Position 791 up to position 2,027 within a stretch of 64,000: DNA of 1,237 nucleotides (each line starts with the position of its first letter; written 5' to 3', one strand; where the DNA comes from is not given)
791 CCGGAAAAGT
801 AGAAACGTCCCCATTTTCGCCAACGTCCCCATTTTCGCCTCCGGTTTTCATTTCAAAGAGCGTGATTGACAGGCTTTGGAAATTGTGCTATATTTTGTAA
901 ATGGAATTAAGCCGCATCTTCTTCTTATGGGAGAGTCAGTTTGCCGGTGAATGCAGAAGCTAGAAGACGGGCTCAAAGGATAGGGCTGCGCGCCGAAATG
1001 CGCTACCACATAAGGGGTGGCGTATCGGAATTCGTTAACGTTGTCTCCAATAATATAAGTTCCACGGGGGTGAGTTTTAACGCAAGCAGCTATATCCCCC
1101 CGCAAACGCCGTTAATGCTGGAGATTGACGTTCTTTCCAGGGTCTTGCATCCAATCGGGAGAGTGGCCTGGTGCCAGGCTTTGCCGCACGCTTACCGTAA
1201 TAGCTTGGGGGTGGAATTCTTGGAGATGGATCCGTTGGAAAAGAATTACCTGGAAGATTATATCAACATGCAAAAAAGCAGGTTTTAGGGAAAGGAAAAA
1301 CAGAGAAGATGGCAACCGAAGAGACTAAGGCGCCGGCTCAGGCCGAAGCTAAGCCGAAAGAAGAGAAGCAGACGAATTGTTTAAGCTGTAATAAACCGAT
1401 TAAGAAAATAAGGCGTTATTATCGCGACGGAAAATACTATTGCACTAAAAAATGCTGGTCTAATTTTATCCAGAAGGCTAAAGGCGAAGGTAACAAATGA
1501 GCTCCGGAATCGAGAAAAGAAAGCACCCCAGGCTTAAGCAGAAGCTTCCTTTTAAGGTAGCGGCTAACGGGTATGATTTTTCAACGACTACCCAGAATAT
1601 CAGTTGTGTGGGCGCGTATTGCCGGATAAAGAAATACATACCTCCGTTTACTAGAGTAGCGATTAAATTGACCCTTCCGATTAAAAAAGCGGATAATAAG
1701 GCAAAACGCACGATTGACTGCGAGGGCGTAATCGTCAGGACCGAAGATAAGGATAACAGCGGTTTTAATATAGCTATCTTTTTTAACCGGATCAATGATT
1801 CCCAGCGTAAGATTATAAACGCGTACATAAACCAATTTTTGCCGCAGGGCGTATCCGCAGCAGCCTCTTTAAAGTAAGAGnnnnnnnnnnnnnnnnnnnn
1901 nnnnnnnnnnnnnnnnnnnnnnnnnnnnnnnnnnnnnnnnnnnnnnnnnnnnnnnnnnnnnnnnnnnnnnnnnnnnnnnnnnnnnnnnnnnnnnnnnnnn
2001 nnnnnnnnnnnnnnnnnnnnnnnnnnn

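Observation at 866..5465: Eight-gene overlapping operon combining c-di-GMP receptors with an rSAM/DUF module: PilZ, Zn-ribbon, PilZ, DUF4416, PflX-like radical SAM, DUF2062, DUF362 (4Fe-4S), YajQ. Candidate undescribed system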

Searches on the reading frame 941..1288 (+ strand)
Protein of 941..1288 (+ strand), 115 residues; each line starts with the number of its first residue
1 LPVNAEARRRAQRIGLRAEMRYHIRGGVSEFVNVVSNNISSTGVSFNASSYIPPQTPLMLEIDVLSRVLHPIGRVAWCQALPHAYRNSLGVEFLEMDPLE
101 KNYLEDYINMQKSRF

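Call 3: search_protein_families(library=pfam, proteins=[window:941-1288:+], max_evalue=0.01)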
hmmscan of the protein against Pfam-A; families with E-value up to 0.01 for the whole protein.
window:941-1288:+ (115 aa): 1 family
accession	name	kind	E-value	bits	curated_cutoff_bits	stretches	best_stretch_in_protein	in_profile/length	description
PF07238.19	PilZ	-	2.7e-09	37.7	22.5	1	8-108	2-100/102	PilZ domain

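Call 4: search_protein_families(library=ncbifam, proteins=[window:941-1288:+], max_evalue=0.01)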
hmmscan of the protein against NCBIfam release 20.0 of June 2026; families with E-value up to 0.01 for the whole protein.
window:941-1288:+ (115 aa): 1 family
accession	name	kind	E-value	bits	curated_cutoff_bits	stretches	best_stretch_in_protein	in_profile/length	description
TIGR02266.1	gmx_TIGR02266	paralog_domain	8.9e-08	32.2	68.7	1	13-108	1-95/96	TIGR02266 family protein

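Call 71: search_protein_families(library=padloc, proteins=[window:941-1288:+], max_evalue=0.001)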
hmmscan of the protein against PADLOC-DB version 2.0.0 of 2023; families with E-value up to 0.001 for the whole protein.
window:941-1288:+ (115 aa): 0 families

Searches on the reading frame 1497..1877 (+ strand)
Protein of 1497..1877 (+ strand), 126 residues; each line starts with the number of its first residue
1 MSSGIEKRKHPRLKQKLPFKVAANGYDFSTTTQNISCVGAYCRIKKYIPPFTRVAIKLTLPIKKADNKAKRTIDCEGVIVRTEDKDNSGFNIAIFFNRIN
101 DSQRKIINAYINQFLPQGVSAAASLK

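Call 3: search_protein_families(library=pfam, proteins=[window:1497-1877:+], max_evalue=0.01)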
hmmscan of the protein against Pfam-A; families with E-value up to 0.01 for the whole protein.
window:1497-1877:+ (126 aa): 2 families
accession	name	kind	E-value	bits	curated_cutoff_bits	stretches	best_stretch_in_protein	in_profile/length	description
PF07238.19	PilZ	-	2e-11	44.6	22.5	1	6-112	1-101/102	PilZ domain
PF22711.1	SNaCT5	-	0.00099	19.7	27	1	29-112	93-181/196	Short NACHT-associated C-Terminal domain, family 5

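Call 4: search_protein_families(library=ncbifam, proteins=[window:1497-1877:+], max_evalue=0.01)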
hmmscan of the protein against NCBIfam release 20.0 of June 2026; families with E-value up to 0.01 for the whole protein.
window:1497-1877:+ (126 aa): 1 family
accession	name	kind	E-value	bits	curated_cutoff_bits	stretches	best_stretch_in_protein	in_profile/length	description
TIGR02266.1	gmx_TIGR02266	paralog_domain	0.00055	20.1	68.7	1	15-111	4-95/96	TIGR02266 family protein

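Call 71: search_protein_families(library=padloc, proteins=[window:1497-1877:+], max_evalue=0.001)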
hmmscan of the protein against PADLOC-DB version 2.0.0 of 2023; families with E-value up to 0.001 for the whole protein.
window:1497-1877:+ (126 aa): 0 families
